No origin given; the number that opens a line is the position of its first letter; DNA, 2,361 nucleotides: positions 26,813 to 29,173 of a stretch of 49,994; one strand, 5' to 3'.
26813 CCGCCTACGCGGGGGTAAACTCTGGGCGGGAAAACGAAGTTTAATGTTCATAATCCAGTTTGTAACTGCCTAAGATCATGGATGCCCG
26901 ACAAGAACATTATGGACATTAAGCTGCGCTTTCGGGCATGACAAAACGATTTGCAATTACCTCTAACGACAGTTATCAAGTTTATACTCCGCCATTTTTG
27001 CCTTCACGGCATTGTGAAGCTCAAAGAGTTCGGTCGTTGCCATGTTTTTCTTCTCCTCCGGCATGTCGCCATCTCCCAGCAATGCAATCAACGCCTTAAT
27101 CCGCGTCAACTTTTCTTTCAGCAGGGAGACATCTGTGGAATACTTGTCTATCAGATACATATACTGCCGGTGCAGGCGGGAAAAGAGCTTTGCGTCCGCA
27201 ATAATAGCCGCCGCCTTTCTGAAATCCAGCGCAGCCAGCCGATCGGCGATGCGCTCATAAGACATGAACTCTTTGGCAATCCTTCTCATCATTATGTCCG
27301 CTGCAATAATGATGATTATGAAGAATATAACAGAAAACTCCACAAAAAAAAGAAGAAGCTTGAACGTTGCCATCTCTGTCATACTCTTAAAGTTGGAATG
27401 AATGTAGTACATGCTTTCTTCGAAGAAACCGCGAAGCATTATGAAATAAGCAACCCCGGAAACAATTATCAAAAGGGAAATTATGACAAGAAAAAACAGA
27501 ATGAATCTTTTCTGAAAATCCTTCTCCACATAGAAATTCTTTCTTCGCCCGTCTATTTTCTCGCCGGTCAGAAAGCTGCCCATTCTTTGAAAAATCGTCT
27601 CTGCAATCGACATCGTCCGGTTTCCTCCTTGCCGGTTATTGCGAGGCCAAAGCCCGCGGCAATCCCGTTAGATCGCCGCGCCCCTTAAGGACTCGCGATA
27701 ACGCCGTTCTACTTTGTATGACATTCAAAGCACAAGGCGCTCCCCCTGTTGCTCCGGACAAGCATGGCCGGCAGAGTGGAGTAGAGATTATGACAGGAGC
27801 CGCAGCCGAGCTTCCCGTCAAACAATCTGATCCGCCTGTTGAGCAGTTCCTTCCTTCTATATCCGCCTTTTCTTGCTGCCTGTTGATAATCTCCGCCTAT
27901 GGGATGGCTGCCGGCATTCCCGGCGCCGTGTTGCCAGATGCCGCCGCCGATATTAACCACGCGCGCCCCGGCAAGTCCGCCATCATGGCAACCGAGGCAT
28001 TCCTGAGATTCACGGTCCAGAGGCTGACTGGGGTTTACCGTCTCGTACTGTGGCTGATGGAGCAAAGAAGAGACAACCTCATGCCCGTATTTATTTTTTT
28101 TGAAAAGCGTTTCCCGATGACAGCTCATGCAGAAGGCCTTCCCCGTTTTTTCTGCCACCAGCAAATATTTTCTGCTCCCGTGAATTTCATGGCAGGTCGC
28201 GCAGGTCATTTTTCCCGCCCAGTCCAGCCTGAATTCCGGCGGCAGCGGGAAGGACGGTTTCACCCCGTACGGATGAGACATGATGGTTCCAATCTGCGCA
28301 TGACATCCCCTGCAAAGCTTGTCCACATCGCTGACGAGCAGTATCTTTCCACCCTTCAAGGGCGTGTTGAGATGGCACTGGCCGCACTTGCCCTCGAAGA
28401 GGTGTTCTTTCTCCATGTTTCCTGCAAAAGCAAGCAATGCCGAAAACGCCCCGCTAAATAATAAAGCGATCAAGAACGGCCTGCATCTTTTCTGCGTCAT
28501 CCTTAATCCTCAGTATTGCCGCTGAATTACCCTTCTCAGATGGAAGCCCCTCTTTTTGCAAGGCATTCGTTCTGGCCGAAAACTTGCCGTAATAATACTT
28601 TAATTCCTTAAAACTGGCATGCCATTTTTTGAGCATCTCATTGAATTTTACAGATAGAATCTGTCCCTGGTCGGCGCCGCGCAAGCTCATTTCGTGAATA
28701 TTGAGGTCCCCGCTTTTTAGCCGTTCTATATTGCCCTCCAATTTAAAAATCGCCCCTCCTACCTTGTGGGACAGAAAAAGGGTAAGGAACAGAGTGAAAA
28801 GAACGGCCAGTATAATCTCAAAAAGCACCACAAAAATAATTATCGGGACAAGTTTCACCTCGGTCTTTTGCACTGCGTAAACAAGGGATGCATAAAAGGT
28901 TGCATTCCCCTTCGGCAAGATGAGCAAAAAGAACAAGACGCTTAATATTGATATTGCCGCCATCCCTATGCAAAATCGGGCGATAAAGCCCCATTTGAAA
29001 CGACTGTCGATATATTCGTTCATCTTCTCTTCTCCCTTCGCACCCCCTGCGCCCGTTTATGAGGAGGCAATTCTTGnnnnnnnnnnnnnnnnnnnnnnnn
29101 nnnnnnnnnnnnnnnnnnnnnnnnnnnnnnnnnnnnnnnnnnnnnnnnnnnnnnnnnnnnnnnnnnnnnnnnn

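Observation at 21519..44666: Roughly 23 kb co-directional supercluster: 7 multihaem cytochromes, 3 NHL propellers, PPIase, giant beta-barrel, private CcsBA and a sigma54 two-component system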

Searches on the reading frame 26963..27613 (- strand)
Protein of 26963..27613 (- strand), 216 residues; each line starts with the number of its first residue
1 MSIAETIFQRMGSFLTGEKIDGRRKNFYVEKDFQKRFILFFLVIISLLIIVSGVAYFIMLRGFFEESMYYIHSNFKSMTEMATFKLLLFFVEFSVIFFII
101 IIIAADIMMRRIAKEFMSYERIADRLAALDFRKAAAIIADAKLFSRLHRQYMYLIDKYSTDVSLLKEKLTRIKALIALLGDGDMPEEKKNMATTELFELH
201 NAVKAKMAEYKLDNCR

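Call 5: search_protein_families(library=pfam, proteins=[window:26963-27613:-], max_evalue=0.01)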
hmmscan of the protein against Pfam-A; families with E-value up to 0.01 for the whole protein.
window:26963-27613:- (216 aa): 1 family
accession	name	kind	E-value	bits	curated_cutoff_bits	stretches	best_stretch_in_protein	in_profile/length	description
PF06195.18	DUF996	-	0.0017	19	31.3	1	33-137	26-116/138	Protein of unknown function (DUF996)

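Call 18: search_protein_families(library=ncbifam, proteins=[window:26963-27613:-], max_evalue=0.01)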
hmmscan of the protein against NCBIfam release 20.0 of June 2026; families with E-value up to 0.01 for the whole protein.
window:26963-27613:- (216 aa): 0 families

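Call 48: search_protein_families(library=pfam, proteins=[window:26963-27613:-], max_evalue=5)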
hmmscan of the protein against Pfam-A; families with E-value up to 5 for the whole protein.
window:26963-27613:- (216 aa): 6 families
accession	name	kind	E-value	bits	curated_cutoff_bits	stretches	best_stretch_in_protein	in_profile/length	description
PF06195.18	DUF996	-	0.0017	19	31.3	1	33-137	26-116/138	Protein of unknown function (DUF996)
PF12420.13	DUF3671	-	0.041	13.8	34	1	30-122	156-218/223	Fam-L, Fam-M like protein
PF12274.14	DUF3615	-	0.18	12.6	24.8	1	57-93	27-59/98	Protein of unknown function (DUF3615)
PF20990.2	DUF2207_C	-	0.25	11.5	33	1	28-111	127-192/247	Predicted membrane protein (DUF2207) C-terminal domain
PF06157.16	DUF973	-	2.1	7.8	26.4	1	40-119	13-90/309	Protein of unknown function (DUF973)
PF01529.25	DHHC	-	2.5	8.6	28.7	1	37-122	51-130/133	DHHC palmitoyltransferase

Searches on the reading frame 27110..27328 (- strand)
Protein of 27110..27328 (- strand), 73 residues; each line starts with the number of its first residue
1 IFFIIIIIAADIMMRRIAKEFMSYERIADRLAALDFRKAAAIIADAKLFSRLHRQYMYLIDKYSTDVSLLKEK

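Call 80: search_protein_families(library=pfam, proteins=[window:27110-27328:-], max_evalue=10)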
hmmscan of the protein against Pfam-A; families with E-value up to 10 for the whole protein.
seq(73 aa): 0 families

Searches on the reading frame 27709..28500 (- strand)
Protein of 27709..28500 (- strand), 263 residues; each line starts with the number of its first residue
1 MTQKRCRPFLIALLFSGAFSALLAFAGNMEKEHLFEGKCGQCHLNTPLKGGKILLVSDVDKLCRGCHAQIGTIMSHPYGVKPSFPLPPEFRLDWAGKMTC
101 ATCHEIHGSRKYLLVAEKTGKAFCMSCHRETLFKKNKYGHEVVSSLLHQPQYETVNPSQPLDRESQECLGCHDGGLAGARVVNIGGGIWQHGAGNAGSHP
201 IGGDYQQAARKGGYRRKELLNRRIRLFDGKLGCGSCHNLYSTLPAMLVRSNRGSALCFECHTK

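Call 5: search_protein_families(library=pfam, proteins=[window:27709-28500:-], max_evalue=0.01)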
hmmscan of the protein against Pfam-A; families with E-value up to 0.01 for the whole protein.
window:27709-28500:- (263 aa): 5 families
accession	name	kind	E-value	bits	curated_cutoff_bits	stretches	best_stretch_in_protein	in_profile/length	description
PF09699.15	Paired_CXXCH_1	-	6.7e-22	77.3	20.6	3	98-130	7-38/41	Doubled CXXCH motif (Paired_CXXCH_1)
PF14522.11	Cytochrome_C7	-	6e-09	36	24.8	0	97-172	13-66/67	Cytochrome c7 and related cytochrome c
PF14537.11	Cytochrom_c3_2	-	6.9e-09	36.5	25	1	36-128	5-78/79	Cytochrome c3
PF22678.1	Cytochrom_c_NrfB-like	-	3.8e-05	24.5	27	0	96-118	57-79/89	Cytochrome c-type protein NrfB-like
PF22113.1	Mtrc-MtrF_II-IV_dom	-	8.8e-05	22.5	30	0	99-174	8-90/176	Outer membrane cytochrome MtrC/MtrF-like, domains II/IV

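Call 18: search_protein_families(library=ncbifam, proteins=[window:27709-28500:-], max_evalue=0.01)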
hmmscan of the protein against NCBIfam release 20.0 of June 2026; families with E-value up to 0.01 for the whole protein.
window:27709-28500:- (263 aa): 11 families
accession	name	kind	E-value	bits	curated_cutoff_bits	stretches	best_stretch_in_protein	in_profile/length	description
TIGR01905.1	paired_CXXCH_1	subfamily_domain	9.8e-19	67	25.2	3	99-130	8-38/41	doubled CXXCH domain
TIGR03508.1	decahem_SO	subfamily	1.8e-13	50.5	192.2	2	38-174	96-221/258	DmsE family decaheme c-type cytochrome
NF041028.1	decahem_GSU2203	exception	8.6e-13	48.2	325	2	34-173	123-253/317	GSU2203 family decaheme c-type cytochrome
NF045713.1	CxxCH_16_HmcA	equivalog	2.5e-07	29.7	400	1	35-160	173-284/541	sulfate respiration complex hexadecaheme cytochrome HmcA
TIGR03153.1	cytochr_NrfH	equivalog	5.7e-06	26.4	134.2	0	99-172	30-109/138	cytochrome c nitrite reductase small subunit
NF008659.0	PRK11659.1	equivalog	9.1e-06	25.5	184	1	95-138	133-177/188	cytochrome c nitrite reductase pentaheme subunit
TIGR03507.1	decahem_SO1788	subfamily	0.00018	20.1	209.3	1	99-175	245-306/672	OmcA/MtrC family decaheme c-type cytochrome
NF049875.1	NetB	exception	0.00028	20.8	380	0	95-131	161-198/211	Nrf-like electron transfer protein NetB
TIGR03146.1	cyt_nit_nrfB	equivalog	0.0003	21.1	166.6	1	95-130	107-143/145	cytochrome c nitrite reductase pentaheme subunit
NF040967.1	cytc_ExtN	equivalog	0.00042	19.3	200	0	38-80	40-82/415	selenite/tellurite reduction operon c-type cytochrome ExtN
NF040968.1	FeS_ExtO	equivalog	0.00052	18.9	200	0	38-80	40-82/416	selenite/tellurite reduction operon b-type cytochrome iron-sulfur cluster-binding subunit ExtO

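Call 35: search_solved_structures(query=window:27709-28500:-, max_evalue=1)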
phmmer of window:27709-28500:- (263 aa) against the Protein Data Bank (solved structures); distinct sequences matched with E-value up to 1: 12.
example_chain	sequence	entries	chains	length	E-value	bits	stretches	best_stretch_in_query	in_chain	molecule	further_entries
6r2q_A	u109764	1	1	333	0.00046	23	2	92-186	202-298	Cystathionine beta-synthase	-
2ozy_A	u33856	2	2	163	0.052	16.3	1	97-262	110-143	Cytochrome c-type protein nrfB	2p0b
3ouq_A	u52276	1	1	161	0.076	15.8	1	33-68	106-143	Cytochrome c family protein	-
3owm_A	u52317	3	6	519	0.089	15.6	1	109-246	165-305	Eight-heme nitrite reductase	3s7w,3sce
3rkh_A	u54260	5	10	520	0.089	15.5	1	109-246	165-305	Eight-heme nitrite reductase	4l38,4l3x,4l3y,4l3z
3uu9_A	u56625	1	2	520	0.089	15.5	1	109-246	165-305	Eight-heme nitrite reductase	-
4q4u_A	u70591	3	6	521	0.089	15.5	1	109-246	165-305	Eight-heme nitrite reductase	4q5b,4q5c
4q0t_A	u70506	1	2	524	0.09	15.5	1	109-246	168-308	Eight-heme nitrite reductase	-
2ot4_A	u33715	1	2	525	0.09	15.5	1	109-246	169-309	Eight-heme nitrite reductase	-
2zo5_A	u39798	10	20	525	0.09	15.5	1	109-246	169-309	Eight-heme nitrite reductase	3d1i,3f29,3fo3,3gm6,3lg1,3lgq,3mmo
7tfs_A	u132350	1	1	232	0.1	15.3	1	231-263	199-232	Cytochrome c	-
9yuq_N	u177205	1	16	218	0.13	15.1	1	191-263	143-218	Putative multiheme cytochrome c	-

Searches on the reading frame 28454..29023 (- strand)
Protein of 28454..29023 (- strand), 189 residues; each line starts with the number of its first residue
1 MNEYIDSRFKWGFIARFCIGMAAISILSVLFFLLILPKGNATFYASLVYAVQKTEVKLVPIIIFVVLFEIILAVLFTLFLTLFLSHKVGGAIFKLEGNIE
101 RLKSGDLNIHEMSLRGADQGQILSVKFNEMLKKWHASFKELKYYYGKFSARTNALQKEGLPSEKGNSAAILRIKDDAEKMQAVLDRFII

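Call 5: search_protein_families(library=pfam, proteins=[window:28454-29023:-], max_evalue=0.01)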
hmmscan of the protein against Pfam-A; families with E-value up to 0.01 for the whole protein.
window:28454-29023:- (189 aa): 0 families

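Call 18: search_protein_families(library=ncbifam, proteins=[window:28454-29023:-], max_evalue=0.01)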
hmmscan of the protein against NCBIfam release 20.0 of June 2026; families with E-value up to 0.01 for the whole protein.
window:28454-29023:- (189 aa): 3 families
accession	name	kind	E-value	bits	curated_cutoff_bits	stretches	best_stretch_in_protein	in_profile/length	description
NF038216.1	ABZJ_00895_fam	subfamily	0.00036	20.5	33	1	4-83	57-127/134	ABZJ_00895 family protein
NF033092.0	HK_WalK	equivalog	0.0057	15.3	725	1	62-137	175-249/594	cell wall metabolism sensor histidine kinase WalK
NF041210.1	his_kin_PieS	equivalog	0.0072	15.3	850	1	51-142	155-244/474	two component system sensor histidine kinase PieS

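Call 48: search_protein_families(library=pfam, proteins=[window:28454-29023:-], max_evalue=5)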
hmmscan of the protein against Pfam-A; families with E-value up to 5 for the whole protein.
window:28454-29023:- (189 aa): 1 family
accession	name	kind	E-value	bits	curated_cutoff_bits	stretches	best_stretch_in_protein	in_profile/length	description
PF08733.15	PalH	-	0.44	10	34.1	1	20-92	186-246/332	PalH/RIM21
